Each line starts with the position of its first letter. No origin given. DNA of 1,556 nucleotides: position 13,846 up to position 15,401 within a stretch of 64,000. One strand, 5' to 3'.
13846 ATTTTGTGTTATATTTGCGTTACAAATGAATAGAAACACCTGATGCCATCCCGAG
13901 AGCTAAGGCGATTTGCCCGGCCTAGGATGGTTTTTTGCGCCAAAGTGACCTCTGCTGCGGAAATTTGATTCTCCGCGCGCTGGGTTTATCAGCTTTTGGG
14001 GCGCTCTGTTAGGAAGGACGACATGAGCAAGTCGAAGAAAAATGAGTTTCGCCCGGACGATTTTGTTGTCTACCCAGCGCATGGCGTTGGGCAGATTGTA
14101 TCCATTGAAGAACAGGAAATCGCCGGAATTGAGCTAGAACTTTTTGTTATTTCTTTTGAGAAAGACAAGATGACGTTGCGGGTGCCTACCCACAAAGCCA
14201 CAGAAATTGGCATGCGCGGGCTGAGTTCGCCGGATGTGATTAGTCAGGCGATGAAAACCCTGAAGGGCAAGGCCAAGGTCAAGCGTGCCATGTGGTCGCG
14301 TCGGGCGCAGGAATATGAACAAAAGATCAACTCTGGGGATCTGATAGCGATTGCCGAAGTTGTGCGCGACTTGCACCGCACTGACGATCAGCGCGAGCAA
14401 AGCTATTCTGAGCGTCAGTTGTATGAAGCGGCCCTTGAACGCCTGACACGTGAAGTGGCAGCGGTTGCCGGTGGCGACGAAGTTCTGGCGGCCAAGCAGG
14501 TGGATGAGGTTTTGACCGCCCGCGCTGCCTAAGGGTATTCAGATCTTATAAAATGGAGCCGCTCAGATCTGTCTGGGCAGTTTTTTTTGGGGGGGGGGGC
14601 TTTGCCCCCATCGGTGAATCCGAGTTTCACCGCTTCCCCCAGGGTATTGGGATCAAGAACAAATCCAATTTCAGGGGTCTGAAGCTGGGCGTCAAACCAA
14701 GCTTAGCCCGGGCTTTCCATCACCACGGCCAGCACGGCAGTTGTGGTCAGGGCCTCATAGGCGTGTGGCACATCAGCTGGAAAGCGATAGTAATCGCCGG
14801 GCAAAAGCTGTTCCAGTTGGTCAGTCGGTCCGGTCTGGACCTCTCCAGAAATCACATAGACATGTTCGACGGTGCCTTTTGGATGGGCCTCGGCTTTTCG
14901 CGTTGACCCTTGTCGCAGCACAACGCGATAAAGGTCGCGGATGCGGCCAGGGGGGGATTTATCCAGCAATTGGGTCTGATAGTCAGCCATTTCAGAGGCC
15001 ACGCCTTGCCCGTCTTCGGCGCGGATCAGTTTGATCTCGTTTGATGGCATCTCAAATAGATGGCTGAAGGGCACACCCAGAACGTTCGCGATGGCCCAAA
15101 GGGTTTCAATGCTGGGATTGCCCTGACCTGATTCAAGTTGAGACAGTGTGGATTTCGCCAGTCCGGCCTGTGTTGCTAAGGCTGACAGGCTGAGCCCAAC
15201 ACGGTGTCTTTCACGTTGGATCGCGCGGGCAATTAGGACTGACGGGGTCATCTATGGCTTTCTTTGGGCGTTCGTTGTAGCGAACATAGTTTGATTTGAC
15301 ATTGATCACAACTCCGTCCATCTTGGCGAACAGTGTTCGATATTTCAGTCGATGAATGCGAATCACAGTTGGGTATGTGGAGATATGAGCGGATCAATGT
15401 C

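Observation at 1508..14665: Unannotated family of short structured intergenic repeats: three copies in 13 kb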

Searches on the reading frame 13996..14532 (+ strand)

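Call 74: search_protein_families(library=pfam, proteins=[window:13996-14532:+], max_evalue=0.00001)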
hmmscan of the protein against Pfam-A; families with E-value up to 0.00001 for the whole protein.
window:13996-14532:+ (178 aa): 2 families
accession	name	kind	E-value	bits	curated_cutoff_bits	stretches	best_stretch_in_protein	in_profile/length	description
PF21095.3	CarD_C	-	4.8e-24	84.6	23.1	1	85-168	2-85/87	CarD, C-terminal domain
PF02559.22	CarD_TRCF_RID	-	2.2e-14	53.7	23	1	18-73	1-53/57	CarD-like/TRCF RID domain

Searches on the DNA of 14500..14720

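Call 29: search_rna_families(source=window, start=14500, end=14720, threshold=evalue, max_evalue=10)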
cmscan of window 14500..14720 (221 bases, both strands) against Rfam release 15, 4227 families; matches with E-value up to 10: 8.
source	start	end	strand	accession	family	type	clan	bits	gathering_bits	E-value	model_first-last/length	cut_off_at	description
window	14620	14693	+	RF03479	mir-324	Gene; miRNA;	-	18.4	70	0.12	1-83/83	no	mir-324 microRNA precursor family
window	14598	14690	-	RF03565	mir-1282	Gene; miRNA;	-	16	107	1.3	1-101/101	no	mir-1282 microRNA precursor family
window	14564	14645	-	RF01726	SAM-II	Cis-reg; riboswitch;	-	14.4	44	2.8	1-60/60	no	SAM-II riboswitch aptamer (SAM-II long loop)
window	14567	14610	-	RF00286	SCARNA8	Gene; snRNA; snoRNA; scaRNA;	-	14.2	53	1.5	1-131/131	no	Small Cajal body specific RNA 8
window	14582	14661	-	RF02924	skipping-rope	Gene; sRNA;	-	13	36.7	2.3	1-80/80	no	skipping-rope RNA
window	14643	14686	+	RF03071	Sodium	Cis-reg; riboswitch;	-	11.8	40.5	4.1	1-55/55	no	Na+ riboswitch aptamer (DUF1646)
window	14520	14595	+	RF00519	suhB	Gene; sRNA;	CL00108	11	41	8.2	1-77/77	no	Makes More Granules Regulator RNA (mmgR)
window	14575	14609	-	RF01792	eiav_FSE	Cis-reg; frameshift_element;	-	10.2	40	5.4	1-35/35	no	ribosomal frameshift site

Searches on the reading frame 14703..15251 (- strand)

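Call 74: search_protein_families(library=pfam, proteins=[window:14703-15251:-], max_evalue=0.00001)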
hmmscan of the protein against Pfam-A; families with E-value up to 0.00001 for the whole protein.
window:14703-15251:- (182 aa): 3 families
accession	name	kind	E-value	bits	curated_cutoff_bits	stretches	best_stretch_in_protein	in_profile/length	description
PF01381.28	HTH_3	-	1.1e-14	54.7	23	1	13-64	3-54/55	Helix-turn-helix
PF13560.12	HTH_31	-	2.6e-10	40.9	27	1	8-61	3-57/64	Helix-turn-helix domain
PF07883.17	Cupin_2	-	1.2e-08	35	27.2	1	110-176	3-67/70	Cupin domain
